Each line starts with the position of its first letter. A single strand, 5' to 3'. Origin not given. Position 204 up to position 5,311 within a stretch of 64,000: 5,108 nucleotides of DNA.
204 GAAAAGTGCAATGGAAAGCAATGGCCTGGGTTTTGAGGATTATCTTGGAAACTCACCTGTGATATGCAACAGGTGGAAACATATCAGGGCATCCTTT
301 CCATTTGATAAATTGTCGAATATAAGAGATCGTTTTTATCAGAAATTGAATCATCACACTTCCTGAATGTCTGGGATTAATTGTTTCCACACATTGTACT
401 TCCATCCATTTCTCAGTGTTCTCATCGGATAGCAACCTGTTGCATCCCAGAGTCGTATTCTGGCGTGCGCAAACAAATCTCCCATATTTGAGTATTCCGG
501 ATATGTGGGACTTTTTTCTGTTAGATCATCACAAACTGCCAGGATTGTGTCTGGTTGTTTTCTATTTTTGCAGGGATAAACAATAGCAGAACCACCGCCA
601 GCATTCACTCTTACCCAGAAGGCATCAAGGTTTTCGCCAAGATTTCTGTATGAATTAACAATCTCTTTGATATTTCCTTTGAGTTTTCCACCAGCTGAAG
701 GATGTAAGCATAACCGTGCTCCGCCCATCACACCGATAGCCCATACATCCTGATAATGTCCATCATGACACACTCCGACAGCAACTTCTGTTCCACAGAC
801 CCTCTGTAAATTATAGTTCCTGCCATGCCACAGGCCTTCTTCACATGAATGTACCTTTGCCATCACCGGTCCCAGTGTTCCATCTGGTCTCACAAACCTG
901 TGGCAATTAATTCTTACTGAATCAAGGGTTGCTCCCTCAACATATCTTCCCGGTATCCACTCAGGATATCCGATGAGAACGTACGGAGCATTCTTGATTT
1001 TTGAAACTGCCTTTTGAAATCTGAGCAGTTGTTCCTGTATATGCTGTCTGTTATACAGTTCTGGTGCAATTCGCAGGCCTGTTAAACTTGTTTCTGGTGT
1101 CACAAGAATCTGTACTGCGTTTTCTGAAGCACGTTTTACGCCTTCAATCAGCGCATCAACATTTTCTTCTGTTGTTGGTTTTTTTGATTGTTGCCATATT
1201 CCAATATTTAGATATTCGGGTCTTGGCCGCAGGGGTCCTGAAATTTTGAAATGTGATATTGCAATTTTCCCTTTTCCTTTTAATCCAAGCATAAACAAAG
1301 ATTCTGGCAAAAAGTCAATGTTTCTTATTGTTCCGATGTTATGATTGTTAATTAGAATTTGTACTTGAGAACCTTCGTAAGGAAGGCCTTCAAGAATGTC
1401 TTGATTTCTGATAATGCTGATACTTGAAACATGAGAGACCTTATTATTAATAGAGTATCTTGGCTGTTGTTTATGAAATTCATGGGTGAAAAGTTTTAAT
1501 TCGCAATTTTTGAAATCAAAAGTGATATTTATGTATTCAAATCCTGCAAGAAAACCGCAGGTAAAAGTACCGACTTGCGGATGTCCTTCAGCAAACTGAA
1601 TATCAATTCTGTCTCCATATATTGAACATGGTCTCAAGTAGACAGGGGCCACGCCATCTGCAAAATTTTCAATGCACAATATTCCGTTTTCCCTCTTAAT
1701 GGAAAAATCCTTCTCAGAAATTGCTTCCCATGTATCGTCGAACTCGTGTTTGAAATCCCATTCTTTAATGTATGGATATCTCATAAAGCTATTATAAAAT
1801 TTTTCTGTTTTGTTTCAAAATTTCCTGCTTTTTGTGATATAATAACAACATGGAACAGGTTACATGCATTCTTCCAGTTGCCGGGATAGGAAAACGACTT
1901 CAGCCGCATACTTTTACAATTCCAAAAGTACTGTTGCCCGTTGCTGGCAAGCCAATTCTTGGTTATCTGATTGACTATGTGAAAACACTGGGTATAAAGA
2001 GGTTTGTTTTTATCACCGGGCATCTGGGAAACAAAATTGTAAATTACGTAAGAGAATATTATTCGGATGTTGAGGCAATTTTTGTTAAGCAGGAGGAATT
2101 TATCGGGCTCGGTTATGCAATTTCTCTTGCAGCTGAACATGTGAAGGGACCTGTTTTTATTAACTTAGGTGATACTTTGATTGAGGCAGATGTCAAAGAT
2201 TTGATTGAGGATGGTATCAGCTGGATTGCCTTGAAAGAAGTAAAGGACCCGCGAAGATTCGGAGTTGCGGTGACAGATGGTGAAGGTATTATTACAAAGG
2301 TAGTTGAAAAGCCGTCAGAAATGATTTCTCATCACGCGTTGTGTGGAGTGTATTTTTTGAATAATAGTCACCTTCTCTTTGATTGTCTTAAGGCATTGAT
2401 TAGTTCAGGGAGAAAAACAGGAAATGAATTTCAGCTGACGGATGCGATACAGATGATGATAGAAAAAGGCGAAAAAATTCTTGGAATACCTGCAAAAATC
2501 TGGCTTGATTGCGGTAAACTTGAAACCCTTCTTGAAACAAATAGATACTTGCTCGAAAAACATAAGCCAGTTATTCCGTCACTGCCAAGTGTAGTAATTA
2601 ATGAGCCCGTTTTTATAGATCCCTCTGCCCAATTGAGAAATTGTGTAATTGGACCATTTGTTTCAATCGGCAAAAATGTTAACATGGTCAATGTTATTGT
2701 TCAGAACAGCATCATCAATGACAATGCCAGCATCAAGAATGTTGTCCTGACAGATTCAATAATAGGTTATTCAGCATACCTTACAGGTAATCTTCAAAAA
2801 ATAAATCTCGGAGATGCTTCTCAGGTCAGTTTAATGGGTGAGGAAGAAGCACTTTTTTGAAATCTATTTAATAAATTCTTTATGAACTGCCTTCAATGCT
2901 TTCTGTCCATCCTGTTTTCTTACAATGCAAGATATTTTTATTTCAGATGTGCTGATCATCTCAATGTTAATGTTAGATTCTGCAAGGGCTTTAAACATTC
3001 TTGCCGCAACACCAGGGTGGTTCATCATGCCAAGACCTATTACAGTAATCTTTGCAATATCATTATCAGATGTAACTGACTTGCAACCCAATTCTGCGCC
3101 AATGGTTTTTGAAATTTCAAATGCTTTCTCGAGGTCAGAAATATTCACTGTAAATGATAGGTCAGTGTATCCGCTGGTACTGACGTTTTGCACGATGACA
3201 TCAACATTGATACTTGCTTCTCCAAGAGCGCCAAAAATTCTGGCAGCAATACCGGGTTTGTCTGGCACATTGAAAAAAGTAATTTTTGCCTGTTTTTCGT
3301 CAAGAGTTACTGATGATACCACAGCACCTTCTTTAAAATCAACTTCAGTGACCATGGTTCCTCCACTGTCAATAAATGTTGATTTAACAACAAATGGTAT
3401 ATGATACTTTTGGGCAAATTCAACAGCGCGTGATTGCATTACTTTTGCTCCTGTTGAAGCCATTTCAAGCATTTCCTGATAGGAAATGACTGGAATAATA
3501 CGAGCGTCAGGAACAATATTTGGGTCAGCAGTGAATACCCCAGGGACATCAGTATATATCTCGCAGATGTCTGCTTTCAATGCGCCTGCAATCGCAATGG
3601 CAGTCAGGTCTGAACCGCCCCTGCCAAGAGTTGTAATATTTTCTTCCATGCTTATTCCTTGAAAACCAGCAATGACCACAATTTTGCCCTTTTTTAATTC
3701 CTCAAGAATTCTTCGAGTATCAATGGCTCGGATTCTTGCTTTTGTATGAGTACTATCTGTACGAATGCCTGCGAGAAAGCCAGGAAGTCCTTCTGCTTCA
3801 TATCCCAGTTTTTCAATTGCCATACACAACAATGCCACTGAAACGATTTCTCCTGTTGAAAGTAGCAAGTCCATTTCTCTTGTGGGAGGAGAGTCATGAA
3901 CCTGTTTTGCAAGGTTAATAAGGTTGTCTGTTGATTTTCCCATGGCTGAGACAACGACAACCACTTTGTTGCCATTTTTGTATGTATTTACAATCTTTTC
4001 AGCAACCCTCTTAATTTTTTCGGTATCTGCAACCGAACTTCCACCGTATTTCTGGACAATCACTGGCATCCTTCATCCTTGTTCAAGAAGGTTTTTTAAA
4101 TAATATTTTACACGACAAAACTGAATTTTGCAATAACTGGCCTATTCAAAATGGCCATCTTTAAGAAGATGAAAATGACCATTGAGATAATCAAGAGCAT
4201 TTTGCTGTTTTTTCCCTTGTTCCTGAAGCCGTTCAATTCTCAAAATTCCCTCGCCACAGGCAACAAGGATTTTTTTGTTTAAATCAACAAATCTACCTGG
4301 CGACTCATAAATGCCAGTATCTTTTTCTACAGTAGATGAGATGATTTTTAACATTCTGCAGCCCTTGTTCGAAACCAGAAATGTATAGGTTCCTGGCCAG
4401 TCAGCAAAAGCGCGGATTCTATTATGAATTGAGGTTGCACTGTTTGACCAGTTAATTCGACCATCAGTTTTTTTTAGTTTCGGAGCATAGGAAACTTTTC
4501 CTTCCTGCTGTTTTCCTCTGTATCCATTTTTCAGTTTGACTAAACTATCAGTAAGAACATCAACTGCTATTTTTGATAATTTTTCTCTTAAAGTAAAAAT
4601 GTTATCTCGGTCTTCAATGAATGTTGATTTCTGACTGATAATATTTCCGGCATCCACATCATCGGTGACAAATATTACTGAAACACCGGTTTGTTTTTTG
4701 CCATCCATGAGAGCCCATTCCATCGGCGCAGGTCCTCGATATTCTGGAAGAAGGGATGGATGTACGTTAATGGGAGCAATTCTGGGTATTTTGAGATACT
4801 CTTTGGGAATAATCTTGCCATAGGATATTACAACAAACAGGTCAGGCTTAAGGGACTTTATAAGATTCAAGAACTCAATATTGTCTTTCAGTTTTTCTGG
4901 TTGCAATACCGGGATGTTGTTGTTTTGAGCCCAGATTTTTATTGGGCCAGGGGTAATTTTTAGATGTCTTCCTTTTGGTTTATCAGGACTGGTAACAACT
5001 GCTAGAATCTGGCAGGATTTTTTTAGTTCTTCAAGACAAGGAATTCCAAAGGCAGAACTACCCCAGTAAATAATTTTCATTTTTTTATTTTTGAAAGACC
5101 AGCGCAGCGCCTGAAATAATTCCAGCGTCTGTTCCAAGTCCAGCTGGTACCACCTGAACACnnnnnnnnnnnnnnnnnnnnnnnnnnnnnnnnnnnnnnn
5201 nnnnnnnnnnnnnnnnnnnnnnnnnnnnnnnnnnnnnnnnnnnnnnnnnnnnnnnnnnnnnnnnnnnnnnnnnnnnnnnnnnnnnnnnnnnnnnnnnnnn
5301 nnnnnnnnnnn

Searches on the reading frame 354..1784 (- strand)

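Call 18: search_protein_families(library=pfam, proteins=[window:354-1784:-], max_evalue=0.0001)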
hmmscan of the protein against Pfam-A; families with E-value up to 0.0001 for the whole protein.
window:354-1784:- (476 aa): 1 family
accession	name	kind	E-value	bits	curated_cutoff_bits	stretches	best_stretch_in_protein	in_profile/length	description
PF00795.27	CN_hydrolase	-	1.1e-07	31.9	23.2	1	198-361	6-171/256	Carbon-nitrogen hydrolase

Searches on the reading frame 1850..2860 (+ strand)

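Call 18: search_protein_families(library=pfam, proteins=[window:1850-2860:+], max_evalue=0.0001)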
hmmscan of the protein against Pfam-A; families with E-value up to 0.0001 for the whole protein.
window:1850-2860:+ (336 aa): 3 families
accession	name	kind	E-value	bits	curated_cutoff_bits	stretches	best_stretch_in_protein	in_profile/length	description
PF00483.29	NTP_transferase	-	5.4e-24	85.5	21.2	1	10-235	6-243/245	Nucleotidyl transferase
PF25084.1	LbH_EIF2B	-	2.4e-06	28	54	1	247-303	21-78/105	EIF2B subunit epsilon LbH domain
PF12804.13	NTP_transf_3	-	2.2e-05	25.1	27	1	10-109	5-96/160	MobA-like NTP transferase domain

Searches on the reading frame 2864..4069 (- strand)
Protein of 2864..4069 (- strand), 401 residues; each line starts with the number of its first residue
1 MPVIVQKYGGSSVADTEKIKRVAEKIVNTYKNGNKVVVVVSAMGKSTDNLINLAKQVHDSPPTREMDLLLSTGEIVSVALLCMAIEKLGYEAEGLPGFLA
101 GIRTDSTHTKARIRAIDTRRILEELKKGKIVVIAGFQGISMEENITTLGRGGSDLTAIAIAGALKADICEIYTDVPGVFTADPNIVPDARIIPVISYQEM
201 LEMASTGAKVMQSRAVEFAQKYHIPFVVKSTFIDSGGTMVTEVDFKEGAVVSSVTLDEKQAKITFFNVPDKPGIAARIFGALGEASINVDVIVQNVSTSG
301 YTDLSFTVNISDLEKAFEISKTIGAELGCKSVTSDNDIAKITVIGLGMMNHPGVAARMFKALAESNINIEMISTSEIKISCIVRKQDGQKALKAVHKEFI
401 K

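Call 18: search_protein_families(library=pfam, proteins=[window:2864-4069:-], max_evalue=0.0001)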
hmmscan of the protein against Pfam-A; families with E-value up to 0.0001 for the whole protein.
window:2864-4069:- (401 aa): 6 families
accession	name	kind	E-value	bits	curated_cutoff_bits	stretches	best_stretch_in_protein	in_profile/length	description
PF00696.33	AA_kinase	-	8.9e-56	189.7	24.9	1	3-229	2-233/234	Amino acid kinase family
PF22468.2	ACT_9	-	9.3e-39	131.4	27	2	341-399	1-61/61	ACT domain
PF13840.12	ACT_7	-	2.5e-22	78.9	27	1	334-397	2-65/65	ACT domain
PF01842.31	ACT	-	3.2e-21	75.2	27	2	264-317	3-58/66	ACT domain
PF22629.2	ACT_AHAS_ss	-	3.8e-06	27.4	27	0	349-398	6-58/67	AHAS small subunit-like ACT domain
PF13291.12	ACT_4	-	6e-06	27.3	27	0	269-323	14-69/80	ACT domain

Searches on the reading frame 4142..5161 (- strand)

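Call 18: search_protein_families(library=pfam, proteins=[window:4142-5161:-], max_evalue=0.0001)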
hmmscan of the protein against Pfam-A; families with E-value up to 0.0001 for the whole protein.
window:4142-5161:- (339 aa): 2 families
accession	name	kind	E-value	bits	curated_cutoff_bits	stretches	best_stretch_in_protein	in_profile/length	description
PF00551.24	Formyl_trans_N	-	1.7e-35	122.8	26.1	1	34-204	9-178/181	Formyl transferase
PF02911.23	Formyl_trans_C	-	4.4e-27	94.6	21.1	1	228-329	1-99/100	Formyl transferase, C-terminal domain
